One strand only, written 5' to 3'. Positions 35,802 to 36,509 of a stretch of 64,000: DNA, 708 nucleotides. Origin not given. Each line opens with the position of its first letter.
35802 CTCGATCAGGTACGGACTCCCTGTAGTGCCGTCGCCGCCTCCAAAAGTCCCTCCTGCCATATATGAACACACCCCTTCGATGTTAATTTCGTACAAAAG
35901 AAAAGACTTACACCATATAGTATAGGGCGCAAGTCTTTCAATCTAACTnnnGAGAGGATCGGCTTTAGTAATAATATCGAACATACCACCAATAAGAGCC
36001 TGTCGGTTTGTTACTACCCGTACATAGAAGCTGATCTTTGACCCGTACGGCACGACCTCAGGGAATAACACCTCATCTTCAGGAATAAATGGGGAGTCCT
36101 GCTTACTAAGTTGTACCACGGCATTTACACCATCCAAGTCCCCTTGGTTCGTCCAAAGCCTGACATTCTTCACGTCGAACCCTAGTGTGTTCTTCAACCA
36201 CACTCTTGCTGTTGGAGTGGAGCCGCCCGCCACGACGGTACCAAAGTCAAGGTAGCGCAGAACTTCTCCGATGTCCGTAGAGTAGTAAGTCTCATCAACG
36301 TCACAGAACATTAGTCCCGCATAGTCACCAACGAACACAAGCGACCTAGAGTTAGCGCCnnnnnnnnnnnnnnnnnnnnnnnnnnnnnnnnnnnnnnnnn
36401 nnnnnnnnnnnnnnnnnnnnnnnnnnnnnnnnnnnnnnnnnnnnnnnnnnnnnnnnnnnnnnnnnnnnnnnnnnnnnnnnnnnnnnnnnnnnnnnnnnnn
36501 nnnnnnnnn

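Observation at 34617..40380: Cassette of three consecutive fibre/spike proteins with different N-terminal modules (Gly-rich collagen-like, RCC1 propeller, beta-helix) sharing a related C-terminal approximately 120-aa domain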

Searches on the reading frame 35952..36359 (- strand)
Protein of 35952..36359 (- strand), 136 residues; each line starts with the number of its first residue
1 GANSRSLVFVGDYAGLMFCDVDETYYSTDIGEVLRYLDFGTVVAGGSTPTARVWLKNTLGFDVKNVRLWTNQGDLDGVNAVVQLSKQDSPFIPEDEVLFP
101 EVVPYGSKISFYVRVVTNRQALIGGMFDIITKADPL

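Call 22: find_homologous_proteins(query=A2, max_evalue=0.001)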
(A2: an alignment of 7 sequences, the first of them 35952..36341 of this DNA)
Query A2 (7 sequences) (130 aa, profile of the alignment): 2 proteins with E <= 0.001 among 863 candidates.
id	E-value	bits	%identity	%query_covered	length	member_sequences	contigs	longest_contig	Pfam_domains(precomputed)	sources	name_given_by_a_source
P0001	2.5e-54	201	58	97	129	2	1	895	-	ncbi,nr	ncbi:hypothetical protein PC120_g28016 [Phytophthora cactorum]|nr:hypothetical protein PC120_g28016 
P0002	2.8e-30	123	44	84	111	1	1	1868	-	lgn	-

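Call 39: search_protein_representatives(alignment_id=A3)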
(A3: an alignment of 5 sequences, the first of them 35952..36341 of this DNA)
Query: 5 sequences, 130 profile positions. Proteins with E-value up to 0.001 (for the whole library): 519; up to 1e-10: 441; up to 1e-30: 36. The best 150 are listed.
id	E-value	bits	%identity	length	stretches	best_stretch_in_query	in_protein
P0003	3.6e-56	205.4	-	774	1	2-130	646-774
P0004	1.8e-53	196.6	-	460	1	1-130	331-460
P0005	3.6e-49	182.7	-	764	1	2-130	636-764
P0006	2.4e-48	180.0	-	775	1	2-129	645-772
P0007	4.9e-47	175.8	-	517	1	4-130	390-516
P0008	1.3e-44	168.0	-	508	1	5-129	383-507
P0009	1.7e-44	167.6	-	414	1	1-130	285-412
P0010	1.3e-43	164.7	-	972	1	6-129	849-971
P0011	1.7e-43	164.3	-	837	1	4-130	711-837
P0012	1.9e-42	161.0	-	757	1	2-130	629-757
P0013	1.9e-42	160.9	-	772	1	3-130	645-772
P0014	3.0e-42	160.3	-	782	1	3-129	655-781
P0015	3.6e-42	160.1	-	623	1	3-130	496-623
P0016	7.0e-42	159.1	-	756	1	4-130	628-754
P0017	7.6e-42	159.0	-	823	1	5-129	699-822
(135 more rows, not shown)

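Call 47: search_protein_families(library=pfam, alignment_id=A6, max_evalue=0.001)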
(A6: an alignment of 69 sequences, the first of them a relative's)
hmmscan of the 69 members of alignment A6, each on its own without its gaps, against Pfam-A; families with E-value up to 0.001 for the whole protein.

A. member 1, P0003 (774 aa): 4 families
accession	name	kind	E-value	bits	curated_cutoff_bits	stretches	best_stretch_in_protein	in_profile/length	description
PF25390.1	WD40_RLD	-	1.9e-52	179.3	150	2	147-362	142-357/363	RCC1-like domain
PF13540.12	RCC1_2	-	8.6e-29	99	22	2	98-127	1-30/30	Regulator of chromosome condensation (RCC1) repeat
PF00415.24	RCC1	-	4e-28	98.2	21.7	3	14-58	2-49/50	Regulator of chromosome condensation (RCC1) repeat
PF25384.1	Alsin_RLD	-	0.00068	19.5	100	0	57-170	237-354/405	Alsin RCC1-like domain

B. families by the number of members that match (of 69 scanned): 22 families
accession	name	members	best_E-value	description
PF00754.31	F5_F8_type_C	17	9.7e-20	F5/8 type C domain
PF22633.2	F5_F8_type_C_2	14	2.7e-13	NedA-like, galactose-binding domain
PF25390.1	WD40_RLD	8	3.3e-94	RCC1-like domain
PF00415.24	RCC1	8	1.5e-92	Regulator of chromosome condensation (RCC1) repeat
PF13540.12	RCC1_2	8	1.2e-61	Regulator of chromosome condensation (RCC1) repeat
PF17996.7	CE2_N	7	2.9e-12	Carbohydrate esterase 2 N-terminal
PF00622.36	SPRY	5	6.3e-16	SPRY domain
PF25384.1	Alsin_RLD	4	4e-18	Alsin RCC1-like domain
PF13385.13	Laminin_G_3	3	1e-19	Concanavalin A-like lectin/glucanases superfamily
PF02210.31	Laminin_G_2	3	2.1e-10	Laminin G domain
PF25077.1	DUF7800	2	0.0003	Domain of unknown function (DUF7800)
PF12810.13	ALK_LTK_GRD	1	6.2e-36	ALK/LTK, Glycine-rich domain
PF19789.6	DUF6273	1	2.1e-09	Domain of unknown function (DUF6273)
PF13313.11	DUF4082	1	8e-06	Domain of unknown function (DUF4082)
PF08005.17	PHR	1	1.5e-05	PHR domain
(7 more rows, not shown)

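Call 48: search_protein_families(library=pfam, alignment_id=A7, max_evalue=0.001)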
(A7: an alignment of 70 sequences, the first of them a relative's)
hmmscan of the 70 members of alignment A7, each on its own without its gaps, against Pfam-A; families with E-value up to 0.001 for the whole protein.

A. member 1, P0004 (460 aa): 0 families

B. families by the number of members that match (of 70 scanned): 21 families
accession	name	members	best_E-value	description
PF00754.31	F5_F8_type_C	21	1.8e-15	F5/8 type C domain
PF22633.2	F5_F8_type_C_2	18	6.6e-14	NedA-like, galactose-binding domain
PF13385.13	Laminin_G_3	9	1.3e-23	Concanavalin A-like lectin/glucanases superfamily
PF25390.1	WD40_RLD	6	1.9e-104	RCC1-like domain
PF13540.12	RCC1_2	6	4.5e-54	Regulator of chromosome condensation (RCC1) repeat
PF00415.24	RCC1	5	2.6e-49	Regulator of chromosome condensation (RCC1) repeat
PF00622.36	SPRY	4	6.8e-12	SPRY domain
PF25384.1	Alsin_RLD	3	8.8e-10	Alsin RCC1-like domain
PF12810.13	ALK_LTK_GRD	2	6.6e-27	ALK/LTK, Glycine-rich domain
PF17996.7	CE2_N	2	6.1e-17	Carbohydrate esterase 2 N-terminal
PF02210.31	Laminin_G_2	2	1.2e-07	Laminin G domain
PF07738.19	Sad1_UNC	2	8.2e-07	Sad1 / UNC-like C-terminal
PF21722.4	Gly_rich_2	1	9.9e-13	Glycine-rich domain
PF17991.7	Thioredoxin_10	1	1.7e-07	Thioredoxin like C-terminal domain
PF25275.1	Golvesin_C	1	6.5e-06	Golvesin C-terminal domain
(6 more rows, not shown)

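Call 49: predict_structure(alignment_id=A5)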
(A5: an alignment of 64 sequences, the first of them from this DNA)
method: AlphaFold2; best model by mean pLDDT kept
length: 136 residues; sequences in the alignment: 64
mean_pLDDT: 90.0   pTM: 0.79
mean pLDDT of the five models: 90.0, 89.4, 87.1, 85.2, 84.2
residues with pLDDT >= 90: 91; 70-90: 35; 50-70: 10; < 50: 0
segments of 3 or more residues with pLDDT < 50: none
pLDDT, mean of each block of 10 residues (from residue 1): 65 86 89 89 90 95 97 88 95 96 96 93 87 95
secondary structure, 60 per line:
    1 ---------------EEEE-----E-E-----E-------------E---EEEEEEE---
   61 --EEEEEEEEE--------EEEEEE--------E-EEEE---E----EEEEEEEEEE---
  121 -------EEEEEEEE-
elements in order: E16-19 E51-57 E63-71 E80-85 E96-99 E108-117 E128-135

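Call 54: fold_search(model_id=the predicted structure, library=pdb)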
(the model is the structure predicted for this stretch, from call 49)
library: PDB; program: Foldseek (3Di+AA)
matches with E <= 10: 1510; with E <= 0.001: 0
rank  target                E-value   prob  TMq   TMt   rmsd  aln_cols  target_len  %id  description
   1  8eht_B                3.5e-03  1.00  0.48  0.40   6.0       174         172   12  Cryo-EM reconstruction of the CS20 bacterial adhesion pili (released 2023-03-22)
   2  7sqc_T1               3.9e-03  1.00  0.40  0.11   7.9       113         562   19  Ciliary C1 central pair apparatus isolated from Chlamydomonas reinhardtii (released 2022-04-13)
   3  7sqc_T0               4.6e-03  1.00  0.41  0.12   7.8       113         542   19  Ciliary C1 central pair apparatus isolated from Chlamydomonas reinhardtii (released 2022-04-13)
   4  7sqc_T2               4.9e-03  1.00  0.41  0.12   7.8       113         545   19  Ciliary C1 central pair apparatus isolated from Chlamydomonas reinhardtii (released 2022-04-13)
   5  6a8p_C                7.9e-03  1.00  0.38  0.09   5.3        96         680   14  Transglutaminase 2 mutant G224V in complex with GTP (released 2018-09-26)
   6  9fy9_F                9.3e-03  0.99  0.43  0.42   9.4       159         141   11  Cryo-EM structure of the type 1 chaperone-usher pilus FimD-tip complex (FimDHGFC) - Conformer 1 (released 2025-06-04)
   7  4pyg_A                1.1e-02  1.00  0.37  0.09   5.2        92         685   13  Transglutaminase2 complexed with GTP (released 2015-02-11)
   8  5iqo_A                1.2e-02  1.00  0.44  0.45   4.6       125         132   14  Crystal structure of the E. coli type 1 pilus subunit FimG (engineered variant with substitutions Q134E and S138E; N-t (released 2016-07-06)
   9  3bfq_G                1.4e-02  1.00  0.45  0.46   4.4       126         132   14  Crystal structure of truncated FimG (FimGt) in complex with the donor strand peptide of FimF (DSF) (released 2008-03-04)
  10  9h8b_A0               1.4e-02  0.94  0.40  0.38  10.2       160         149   14  Ex vivo cannulae fiber structure of Pyrodictium abyssi (released 2024-12-18)
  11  6sl4_A                1.4e-02  0.75  0.25  0.23  13.1       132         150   14  The unique CBM-Cthe_0271 of Ruminiclostridium thermocellum (released 2020-03-18)
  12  8tr9                  1.5e-02  1.00  0.39  0.09   5.2        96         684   14  Cryo-EM structure of transglutaminase 2 bound to GDP (released 2024-07-31)
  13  6qfs_F                1.5e-02  0.99  0.35  0.43   6.3       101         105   17  Chargeless variant of the Cellulose-binding domain from Cellulomonas fimi (released 2019-12-18)
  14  3jwn_G                1.5e-02  0.97  0.40  0.39  13.4       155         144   15  Complex of FimC, FimF, FimG and FimH (released 2010-06-16)
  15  4j3o_F                1.6e-02  0.97  0.41  0.38  14.3       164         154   12  Crystal structure of the FimD usher traversed by the pilus tip complex assembly composed of FimC:FimF:FimG:FimH (released 2013-04-10)
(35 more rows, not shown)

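Call 66: search_dna_similar(query=window:35952-36359:-, collection=phages, mode=protein, max_rows=60, max_evalue=0.001)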
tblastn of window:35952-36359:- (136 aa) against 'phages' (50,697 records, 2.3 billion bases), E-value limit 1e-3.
Records with a match: 15; places in all: 24; records where one place covers at least 80% of the query: 14.
Best place of each record, by identity: <60% 15.
By first word of the organism name: Bacillus 5; Brevibacillus 5; Clostridium 2; Listeria 1; Psychrobacillus 1; Lysinibacillus 1.
By host as written in the record: Brevibacillus laterosporus 5; Bacillus subtilis W-23-S(r); Bacillus licheniformis ATCC 9945a 2; Bacillus megaterium str. ATCC 43725 2; Clostridium botulinum type C strain C-Stockholm 2; Listeria innocua ATCC 51742 1; Psychrobacillus psychrodurans 1; Bacillus pumilus strain 145 1; Lysinibacillus capsici DO76 1.
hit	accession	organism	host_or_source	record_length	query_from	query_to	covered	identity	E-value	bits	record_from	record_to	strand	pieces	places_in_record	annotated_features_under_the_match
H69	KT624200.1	Bacillus phage SP-15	Bacillus subtilis W-23-S(r); Bacillus ...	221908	1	136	100%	53.7%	9e-46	163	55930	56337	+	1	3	putative regulator of chromosome condensation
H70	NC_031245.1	Bacillus phage SP-15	Bacillus subtilis W-23-S(r); Bacillus ...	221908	1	136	100%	53.7%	9e-46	163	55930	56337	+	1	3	regulator of chromosome condensation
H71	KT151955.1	Brevibacillus phage Jenst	Brevibacillus laterosporus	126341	9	135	93%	56.7%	4e-45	161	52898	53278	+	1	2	putative regulator of chromosome condenstation family protein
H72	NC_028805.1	Brevibacillus phage Jenst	Brevibacillus laterosporus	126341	9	135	93%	56.7%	4e-45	161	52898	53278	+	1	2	regulator of chromosome condensation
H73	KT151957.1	Brevibacillus phage SecTim467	Brevibacillus laterosporus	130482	9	135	93%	56.7%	4e-45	161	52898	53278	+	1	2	putative regulator of chromosome condensation family protein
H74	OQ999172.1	Listeria phage LIS04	Listeria innocua ATCC 51742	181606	1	135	99%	48.5%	2e-34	131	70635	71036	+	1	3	regulator of chromosome condensation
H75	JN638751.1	Bacillus phage G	Bacillus megaterium str. ATCC 43725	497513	9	136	94%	42.3%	2e-27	111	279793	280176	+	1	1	366: gp366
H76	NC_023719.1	Bacillus phage G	Bacillus megaterium str. ATCC 43725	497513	9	136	94%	42.3%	2e-27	111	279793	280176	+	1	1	366: gp366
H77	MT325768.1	Psychrobacillus phage Perkons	Psychrobacillus psychrodurans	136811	9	134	93%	39.7%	1e-19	89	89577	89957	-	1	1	hypothetical protein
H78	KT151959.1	Brevibacillus phage Sundance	Brevibacillus laterosporus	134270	9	133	92%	39.8%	3e-20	91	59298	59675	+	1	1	putative F5/8 type C domain-containing protein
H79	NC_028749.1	Brevibacillus phage Sundance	Brevibacillus laterosporus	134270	9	133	92%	39.8%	3e-20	91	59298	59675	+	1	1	tail protein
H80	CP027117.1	Bacillus phage EZ-2018a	Bacillus pumilus strain 145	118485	15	135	89%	37.2%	3e-14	73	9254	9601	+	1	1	record has no annotation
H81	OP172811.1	Lysinibacillus phage LC76P1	Lysinibacillus capsici DO76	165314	6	71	49%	51.5%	5e-14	73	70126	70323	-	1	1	hypothetical protein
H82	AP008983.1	Clostridium phage c-st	Clostridium botulinum type C strain ...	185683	9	136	94%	25.6%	1e-8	57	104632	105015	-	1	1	hypothetical protein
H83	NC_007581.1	Clostridium phage c-st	Clostridium botulinum type C strain ...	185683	9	136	94%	25.6%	1e-8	57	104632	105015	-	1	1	hypothetical protein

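Call 72: search_solved_structures(query=A5, max_evalue=1)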
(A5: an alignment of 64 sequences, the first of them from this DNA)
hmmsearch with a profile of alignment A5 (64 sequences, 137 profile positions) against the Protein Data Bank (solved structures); distinct sequences matched with E-value up to 1: 2.
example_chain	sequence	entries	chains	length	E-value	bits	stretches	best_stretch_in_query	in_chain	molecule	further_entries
4akm_A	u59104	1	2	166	0.21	15.1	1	3-47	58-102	LYSOSOME-ASSOCIATED MEMBRANE GLYCOPROTEIN 3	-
2mca_A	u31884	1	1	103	0.53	13.8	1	49-79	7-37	Uncharacterized protein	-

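Call 87: find_related_loci(query=A10, collection=viral_contigs, flank=10000)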
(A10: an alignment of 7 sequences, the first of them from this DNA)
Query A10 (136 aa) in viral_contigs; peptide patterns used: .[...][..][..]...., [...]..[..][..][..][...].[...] (x = any residue, [..] = any of these).
110 stretches matched a pattern; 19 encode a relative of the query (tblastn E <= 1e-3); 19 distinct loci.
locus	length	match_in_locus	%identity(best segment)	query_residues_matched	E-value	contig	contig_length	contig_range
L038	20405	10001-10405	57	1-135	2e-53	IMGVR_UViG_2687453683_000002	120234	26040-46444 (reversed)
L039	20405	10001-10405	56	1-135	3e-51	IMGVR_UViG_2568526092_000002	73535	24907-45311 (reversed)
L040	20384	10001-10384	60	9-136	6e-50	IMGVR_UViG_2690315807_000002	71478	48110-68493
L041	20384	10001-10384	58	9-136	2e-49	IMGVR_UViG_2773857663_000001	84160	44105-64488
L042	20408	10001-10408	54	1-136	1e-49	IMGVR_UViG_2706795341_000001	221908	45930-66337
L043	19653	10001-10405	56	1-135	5e-49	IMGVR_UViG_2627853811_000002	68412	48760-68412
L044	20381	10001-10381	57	9-135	6e-49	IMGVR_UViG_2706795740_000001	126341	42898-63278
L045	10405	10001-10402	46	1-136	3e-36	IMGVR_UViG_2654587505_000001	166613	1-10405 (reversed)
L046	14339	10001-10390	42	6-134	4e-28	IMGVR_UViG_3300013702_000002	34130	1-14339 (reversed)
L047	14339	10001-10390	41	6-134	1e-27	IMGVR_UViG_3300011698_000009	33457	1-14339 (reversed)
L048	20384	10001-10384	40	9-135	9e-28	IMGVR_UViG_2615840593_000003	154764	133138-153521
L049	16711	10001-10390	41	6-134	1e-27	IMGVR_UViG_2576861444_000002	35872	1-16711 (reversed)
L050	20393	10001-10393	40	3-134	3e-27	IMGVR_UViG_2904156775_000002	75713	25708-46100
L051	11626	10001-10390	38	6-134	3e-26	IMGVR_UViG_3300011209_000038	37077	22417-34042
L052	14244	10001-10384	40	8-134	5e-26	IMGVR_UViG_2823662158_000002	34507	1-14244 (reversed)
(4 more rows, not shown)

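Call 94: search_protein_families(library=pfam, proteins=[L043:3092-5137:+, L043:5141-8074:+, L040:5485-8817:+], max_evalue=0.001)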
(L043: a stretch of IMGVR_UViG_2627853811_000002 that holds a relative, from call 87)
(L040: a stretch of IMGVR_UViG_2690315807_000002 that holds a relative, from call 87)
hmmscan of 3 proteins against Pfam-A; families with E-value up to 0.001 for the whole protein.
L043:3092-5137:+ (682 aa): 0 families

L043:5141-8074:+ (978 aa): 2 families
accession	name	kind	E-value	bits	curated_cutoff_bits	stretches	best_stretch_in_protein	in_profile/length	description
PF13385.13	Laminin_G_3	-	5.9e-12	46.4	27.6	1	26-158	15-150/151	Concanavalin A-like lectin/glucanases superfamily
PF09136.16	Glucodextran_B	-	0.00051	20.3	27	0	633-660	53-80/83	Glucodextranase, domain B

L040:5485-8817:+ (1111 aa): 1 family
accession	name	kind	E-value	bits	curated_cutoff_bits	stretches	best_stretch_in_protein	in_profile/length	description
PF13385.13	Laminin_G_3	-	7.6e-19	68.8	27.6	1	805-943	12-151/151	Concanavalin A-like lectin/glucanases superfamily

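Call 99: fold_search(model_id=the predicted structure, library=viral)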
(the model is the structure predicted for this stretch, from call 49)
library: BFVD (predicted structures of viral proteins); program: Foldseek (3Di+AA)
matches with E <= 10: 1133; with E <= 0.001: 6
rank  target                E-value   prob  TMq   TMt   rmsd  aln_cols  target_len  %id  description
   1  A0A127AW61            4.9e-17  1.00  0.91  0.17   1.3       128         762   55  Putative regulator of chromosome condensation [Bacillus phage SP-15]
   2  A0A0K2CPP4            2.4e-15  1.00  0.90  0.13   0.7       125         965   47  LamG-like jellyroll fold domain-containing protein [Brevibacillus phage SecTim467]
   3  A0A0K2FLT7            7.5e-14  1.00  0.86  0.14   1.7       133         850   37  (no name in the UniProt tables at hand)
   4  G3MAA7                1.1e-13  1.00  0.86  0.17   2.0       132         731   39  Gp366 [Bacillus phage G]
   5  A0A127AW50            2.4e-10  1.00  0.87  0.14   1.2       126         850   38  Uncharacterized protein [Bacillus phage SP-15]
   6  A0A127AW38            2.7e-04  1.00  0.63  0.56   4.4       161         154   16  Uncharacterized protein [Bacillus phage SP-15]
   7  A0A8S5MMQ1            1.1e-03  1.00  0.51  0.39   6.7       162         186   17  Uncharacterized protein [Siphoviridae sp. ctxc31]
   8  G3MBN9                1.5e-03  1.00  0.51  0.40   6.9       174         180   11  Gp173 [Bacillus phage G]
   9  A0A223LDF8            1.6e-03  1.00  0.56  0.25   5.0       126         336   15  Uncharacterized protein [Bacillus phage PBS1]
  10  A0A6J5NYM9            6.9e-03  1.00  0.46  0.44   6.6       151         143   12  Uncharacterized protein [uncultured Caudovirales phage]
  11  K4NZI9                7.3e-03  1.00  0.58  0.30   5.1       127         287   13  Uncharacterized protein [Streptomyces phage phiCAM]
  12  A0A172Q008            8.6e-03  1.00  0.59  0.59   8.5       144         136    8  Uncharacterized protein [Acinetobacter phage vB_AbaM_ME3]
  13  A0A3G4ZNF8            9.6e-03  0.99  0.40  0.07   4.7       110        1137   10  DUF7932 domain-containing protein [Terrestrivirus sp.]
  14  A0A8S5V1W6            9.6e-03  0.99  0.45  0.43   5.5       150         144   11  Uncharacterized protein [Myoviridae sp. ctJ2i1]
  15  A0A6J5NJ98            1.3e-02  1.00  0.47  0.55   3.6        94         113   16  Uncharacterized protein [uncultured Caudovirales phage]
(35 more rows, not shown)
